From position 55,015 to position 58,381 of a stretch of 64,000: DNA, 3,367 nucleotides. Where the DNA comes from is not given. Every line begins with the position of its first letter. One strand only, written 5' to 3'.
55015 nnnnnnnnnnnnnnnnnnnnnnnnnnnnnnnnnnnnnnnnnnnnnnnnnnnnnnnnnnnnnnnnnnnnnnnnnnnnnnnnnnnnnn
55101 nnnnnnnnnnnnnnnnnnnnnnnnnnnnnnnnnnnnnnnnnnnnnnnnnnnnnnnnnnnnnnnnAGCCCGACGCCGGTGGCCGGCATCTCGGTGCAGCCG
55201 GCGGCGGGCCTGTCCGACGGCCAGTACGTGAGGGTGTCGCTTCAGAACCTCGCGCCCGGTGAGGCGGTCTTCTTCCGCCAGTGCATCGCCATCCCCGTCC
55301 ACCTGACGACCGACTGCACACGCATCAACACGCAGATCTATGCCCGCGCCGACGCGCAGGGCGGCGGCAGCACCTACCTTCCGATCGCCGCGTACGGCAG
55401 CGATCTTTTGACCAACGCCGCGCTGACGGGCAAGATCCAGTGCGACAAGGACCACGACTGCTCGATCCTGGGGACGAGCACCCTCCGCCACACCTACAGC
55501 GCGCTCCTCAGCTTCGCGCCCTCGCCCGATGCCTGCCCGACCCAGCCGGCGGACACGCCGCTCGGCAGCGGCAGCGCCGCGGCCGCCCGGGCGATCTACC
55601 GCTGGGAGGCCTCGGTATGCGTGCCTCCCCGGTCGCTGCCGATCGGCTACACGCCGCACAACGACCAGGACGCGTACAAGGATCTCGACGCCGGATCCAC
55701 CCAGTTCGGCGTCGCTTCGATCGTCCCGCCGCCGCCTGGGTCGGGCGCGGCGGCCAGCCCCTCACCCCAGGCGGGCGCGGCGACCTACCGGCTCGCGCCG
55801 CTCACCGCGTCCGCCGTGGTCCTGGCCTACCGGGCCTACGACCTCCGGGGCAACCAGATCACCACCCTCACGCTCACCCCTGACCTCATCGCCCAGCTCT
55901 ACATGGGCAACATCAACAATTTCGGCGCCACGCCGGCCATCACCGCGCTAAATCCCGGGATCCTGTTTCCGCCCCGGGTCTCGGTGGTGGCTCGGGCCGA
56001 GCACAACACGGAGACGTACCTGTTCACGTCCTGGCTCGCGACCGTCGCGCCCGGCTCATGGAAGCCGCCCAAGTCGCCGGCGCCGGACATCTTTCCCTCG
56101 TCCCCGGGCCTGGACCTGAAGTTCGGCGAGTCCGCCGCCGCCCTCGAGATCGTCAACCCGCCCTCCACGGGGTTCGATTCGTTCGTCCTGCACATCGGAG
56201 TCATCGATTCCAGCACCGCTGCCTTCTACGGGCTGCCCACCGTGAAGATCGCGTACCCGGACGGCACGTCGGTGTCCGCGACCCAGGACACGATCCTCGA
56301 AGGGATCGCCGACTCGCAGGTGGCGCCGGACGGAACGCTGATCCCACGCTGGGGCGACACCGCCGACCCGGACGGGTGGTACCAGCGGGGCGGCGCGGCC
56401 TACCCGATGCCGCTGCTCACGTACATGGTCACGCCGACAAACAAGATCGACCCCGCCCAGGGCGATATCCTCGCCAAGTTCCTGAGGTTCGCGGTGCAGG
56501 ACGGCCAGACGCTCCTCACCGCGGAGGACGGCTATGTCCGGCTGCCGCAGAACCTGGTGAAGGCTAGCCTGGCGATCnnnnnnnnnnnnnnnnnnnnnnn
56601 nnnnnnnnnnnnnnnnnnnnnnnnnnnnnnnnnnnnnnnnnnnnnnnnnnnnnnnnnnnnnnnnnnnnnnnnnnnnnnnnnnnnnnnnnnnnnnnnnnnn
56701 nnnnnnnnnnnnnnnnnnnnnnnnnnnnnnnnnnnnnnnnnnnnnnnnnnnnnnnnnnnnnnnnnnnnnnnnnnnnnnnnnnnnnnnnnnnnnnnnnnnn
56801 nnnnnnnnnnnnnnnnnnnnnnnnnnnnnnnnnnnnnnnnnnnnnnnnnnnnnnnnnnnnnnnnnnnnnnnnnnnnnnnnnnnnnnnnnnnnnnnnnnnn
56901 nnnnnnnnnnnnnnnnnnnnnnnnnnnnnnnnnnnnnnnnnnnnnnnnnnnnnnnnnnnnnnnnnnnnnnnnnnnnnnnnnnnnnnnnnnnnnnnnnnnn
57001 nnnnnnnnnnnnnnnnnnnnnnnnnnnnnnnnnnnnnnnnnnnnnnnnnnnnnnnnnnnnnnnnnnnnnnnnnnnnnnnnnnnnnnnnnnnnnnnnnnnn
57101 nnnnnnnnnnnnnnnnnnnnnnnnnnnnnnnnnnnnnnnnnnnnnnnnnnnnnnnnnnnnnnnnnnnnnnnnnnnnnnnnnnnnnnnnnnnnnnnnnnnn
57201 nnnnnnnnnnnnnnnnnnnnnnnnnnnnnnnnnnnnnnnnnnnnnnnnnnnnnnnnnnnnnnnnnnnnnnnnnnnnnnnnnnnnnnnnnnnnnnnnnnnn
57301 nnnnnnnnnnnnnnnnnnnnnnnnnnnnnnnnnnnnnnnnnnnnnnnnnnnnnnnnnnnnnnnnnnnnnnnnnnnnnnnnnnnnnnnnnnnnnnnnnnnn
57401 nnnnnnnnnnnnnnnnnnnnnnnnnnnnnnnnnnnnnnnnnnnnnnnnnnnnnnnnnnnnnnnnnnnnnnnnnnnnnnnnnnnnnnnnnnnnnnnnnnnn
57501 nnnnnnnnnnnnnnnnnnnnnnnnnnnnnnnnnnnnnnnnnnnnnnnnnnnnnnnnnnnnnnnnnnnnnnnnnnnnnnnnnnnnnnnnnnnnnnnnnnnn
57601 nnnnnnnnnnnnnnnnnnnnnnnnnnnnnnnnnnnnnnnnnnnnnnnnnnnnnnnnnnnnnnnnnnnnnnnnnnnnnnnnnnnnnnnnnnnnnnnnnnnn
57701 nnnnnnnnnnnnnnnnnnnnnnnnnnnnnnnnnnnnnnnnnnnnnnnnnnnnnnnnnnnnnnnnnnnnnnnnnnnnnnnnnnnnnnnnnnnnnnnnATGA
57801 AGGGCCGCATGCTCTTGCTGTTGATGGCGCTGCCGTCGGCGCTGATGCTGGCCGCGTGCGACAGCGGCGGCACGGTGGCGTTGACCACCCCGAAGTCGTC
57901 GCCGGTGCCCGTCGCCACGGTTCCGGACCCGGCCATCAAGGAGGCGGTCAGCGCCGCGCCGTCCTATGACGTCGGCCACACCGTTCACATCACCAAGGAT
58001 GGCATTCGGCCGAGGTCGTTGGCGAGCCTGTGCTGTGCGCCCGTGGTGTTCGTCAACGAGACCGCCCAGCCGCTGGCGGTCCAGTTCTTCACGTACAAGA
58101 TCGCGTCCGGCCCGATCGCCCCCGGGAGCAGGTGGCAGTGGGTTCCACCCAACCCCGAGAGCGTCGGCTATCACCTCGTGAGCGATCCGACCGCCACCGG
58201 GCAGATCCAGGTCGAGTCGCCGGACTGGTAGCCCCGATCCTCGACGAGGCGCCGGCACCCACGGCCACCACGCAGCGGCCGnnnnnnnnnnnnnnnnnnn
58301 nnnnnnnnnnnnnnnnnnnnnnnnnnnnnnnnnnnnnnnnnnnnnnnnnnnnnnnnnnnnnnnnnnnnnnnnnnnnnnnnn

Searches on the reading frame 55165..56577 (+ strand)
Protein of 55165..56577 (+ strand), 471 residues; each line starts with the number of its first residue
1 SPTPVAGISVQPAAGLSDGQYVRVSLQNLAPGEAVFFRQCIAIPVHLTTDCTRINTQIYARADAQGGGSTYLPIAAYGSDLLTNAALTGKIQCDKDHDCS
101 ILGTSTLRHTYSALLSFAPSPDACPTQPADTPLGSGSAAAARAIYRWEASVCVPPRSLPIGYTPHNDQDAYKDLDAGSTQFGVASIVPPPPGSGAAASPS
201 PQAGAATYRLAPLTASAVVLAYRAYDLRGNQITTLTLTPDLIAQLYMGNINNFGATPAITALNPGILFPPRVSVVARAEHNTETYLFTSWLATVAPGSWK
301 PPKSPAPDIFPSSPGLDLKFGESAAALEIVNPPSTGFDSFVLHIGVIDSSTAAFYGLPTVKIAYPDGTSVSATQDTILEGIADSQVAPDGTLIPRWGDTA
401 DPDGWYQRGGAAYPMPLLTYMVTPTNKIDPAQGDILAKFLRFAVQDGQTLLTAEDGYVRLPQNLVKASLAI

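Call 41: find_homologous_proteins(query=window:55165-56577:+, max_evalue=0.00001)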
Query window:55165-56577:+ (471 aa): 44 proteins with E <= 0.00001 among 8000 candidates.
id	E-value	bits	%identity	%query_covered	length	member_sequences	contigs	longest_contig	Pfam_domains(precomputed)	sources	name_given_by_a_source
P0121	0.0e+0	1052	100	100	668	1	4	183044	PF00960.26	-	-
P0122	1.0e-156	541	56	100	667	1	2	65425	PF00960.26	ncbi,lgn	-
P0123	2.1e-153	530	54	99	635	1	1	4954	PF12849.13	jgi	jgi:phosphate transport system substrate-binding protein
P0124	1.5e-151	524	55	100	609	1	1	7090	PF22888.2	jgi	jgi:ABC-type phosphate transport system substrate-binding protein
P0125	3.8e-151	522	54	99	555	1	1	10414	-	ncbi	-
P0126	2.5e-142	493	57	93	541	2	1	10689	-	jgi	jgi:phosphate transport system substrate-binding protein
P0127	1.9e-128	447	52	93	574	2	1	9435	-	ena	-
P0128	1.5e-114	402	48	99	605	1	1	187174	PF00960.26,PF12849.13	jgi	jgi:phosphate transport system substrate-binding protein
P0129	8.4e-110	386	47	98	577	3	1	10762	PF00960.26,PF12849.13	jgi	jgi:phosphate transport system substrate-binding protein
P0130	1.9e-107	378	47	98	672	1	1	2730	PF00960.26,PF12849.13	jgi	jgi:phosphate transport system substrate-binding protein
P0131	6.8e-107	376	45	99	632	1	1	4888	PF00960.26,PF12849.13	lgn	-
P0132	1.2e-102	362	46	98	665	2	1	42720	PF00960.26,PF12849.13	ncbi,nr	ncbi:MAG TPA: neocarzinostatin apoprotein domain-containing protein [Candidatus Dormibacteraeota bac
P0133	6.3e-102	360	44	99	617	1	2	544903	PF00960.26,PF12849.13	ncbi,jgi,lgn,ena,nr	ncbi:MAG TPA: neocarzinostatin apoprotein domain-containing protein [Candidatus Angelobacter sp.]|jg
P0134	1.4e-100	356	45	99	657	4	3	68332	PF00960.26,PF12849.13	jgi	jgi:phosphate transport system substrate-binding protein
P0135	2.9e-99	351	46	97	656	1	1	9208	PF00960.26,PF12849.13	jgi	jgi:phosphate transport system substrate-binding protein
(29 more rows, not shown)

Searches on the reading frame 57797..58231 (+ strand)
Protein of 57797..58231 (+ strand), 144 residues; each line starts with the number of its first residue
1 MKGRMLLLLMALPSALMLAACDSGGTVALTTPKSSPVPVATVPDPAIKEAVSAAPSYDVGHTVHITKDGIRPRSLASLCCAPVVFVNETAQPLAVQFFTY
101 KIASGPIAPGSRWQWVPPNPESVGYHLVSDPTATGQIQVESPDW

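Call 3: search_protein_families(library=pfam, proteins=[window:57797-58231:+], max_evalue=0.01)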
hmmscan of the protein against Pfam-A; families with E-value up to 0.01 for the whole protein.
window:57797-58231:+ (144 aa): 0 families

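Call 4: search_protein_families(library=ncbifam, proteins=[window:57797-58231:+], max_evalue=0.01)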
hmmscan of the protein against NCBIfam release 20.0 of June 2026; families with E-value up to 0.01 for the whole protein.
window:57797-58231:+ (144 aa): 0 families

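Call 44: search_solved_structures(query=A3, max_evalue=10, show_alignments=1)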
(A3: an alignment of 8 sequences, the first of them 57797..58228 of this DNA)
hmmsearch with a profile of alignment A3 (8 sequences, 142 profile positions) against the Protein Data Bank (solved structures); distinct sequences matched with E-value up to 10: 31.
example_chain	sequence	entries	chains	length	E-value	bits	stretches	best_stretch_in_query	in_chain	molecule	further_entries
9cck_A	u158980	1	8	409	1.5e-07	35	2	69-138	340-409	Copper-containing nitrite reductase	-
5fc9_A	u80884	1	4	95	0.013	19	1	62-137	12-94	Blue (Type 1) copper domain protein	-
2qdv_A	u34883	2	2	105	0.016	18.7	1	59-138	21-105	Amicyanin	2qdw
1sf3_A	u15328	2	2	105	0.019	18.5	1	59-138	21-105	Amicyanin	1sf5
1sfd_A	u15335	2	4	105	0.034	17.7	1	59-138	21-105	Amicyanin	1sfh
1aac_A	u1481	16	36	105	0.043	17.3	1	59-138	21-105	AMICYANIN | PROTEIN (AMICYANIN)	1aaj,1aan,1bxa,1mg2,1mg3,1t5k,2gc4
1mda_A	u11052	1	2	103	0.046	17.2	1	60-138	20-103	AMICYANIN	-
1xq4_A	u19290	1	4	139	0.084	16.4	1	52-115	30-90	Protein apaG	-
2idt_A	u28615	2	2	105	0.11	15.9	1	59-138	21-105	Amicyanin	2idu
2gb2_A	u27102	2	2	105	0.14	15.7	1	59-138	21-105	Amicyanin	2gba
2idq_A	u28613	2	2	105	0.15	15.6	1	59-138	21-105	Amicyanin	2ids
3ie9_A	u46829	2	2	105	0.16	15.5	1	59-138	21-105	Amicyanin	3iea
2plt_A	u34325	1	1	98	0.16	15.5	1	68-106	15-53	PLASTOCYANIN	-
3rym_A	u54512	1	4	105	0.2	15.2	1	59-138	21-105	Amicyanin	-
1oow_A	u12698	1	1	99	0.24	14.9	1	68-104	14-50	Plastocyanin, chloroplast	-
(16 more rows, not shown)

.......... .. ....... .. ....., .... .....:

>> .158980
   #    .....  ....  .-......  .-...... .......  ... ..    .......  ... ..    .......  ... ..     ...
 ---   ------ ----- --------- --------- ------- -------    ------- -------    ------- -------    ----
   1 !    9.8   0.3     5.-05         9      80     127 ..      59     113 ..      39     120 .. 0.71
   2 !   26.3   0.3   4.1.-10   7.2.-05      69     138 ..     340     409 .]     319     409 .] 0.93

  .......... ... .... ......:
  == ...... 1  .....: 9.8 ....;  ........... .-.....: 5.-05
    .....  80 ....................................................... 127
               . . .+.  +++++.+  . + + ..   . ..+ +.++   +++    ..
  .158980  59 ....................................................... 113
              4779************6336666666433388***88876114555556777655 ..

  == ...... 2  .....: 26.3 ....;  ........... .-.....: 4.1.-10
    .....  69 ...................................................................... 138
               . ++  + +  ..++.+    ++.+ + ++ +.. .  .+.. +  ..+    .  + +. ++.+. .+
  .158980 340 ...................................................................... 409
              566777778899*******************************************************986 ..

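Call 45: search_protein_families(library=pfam, alignment_id=A3, max_evalue=1)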
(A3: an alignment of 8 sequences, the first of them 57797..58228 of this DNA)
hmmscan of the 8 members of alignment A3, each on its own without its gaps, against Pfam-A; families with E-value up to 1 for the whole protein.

A. member 1, window:57797-58228:+ (144 aa): 0 families

B. families by the number of members that match (of 8 scanned): 3 families
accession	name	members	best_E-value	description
PF12079.13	DUF3558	1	0.038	Protein of unknown function (DUF3558)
PF19804.4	DUF6287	1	0.24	Domain of unknown function (DUF6287)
PF13627.12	LptM_cons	1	0.4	LPS-assembly lipoprotein LptM, conserved region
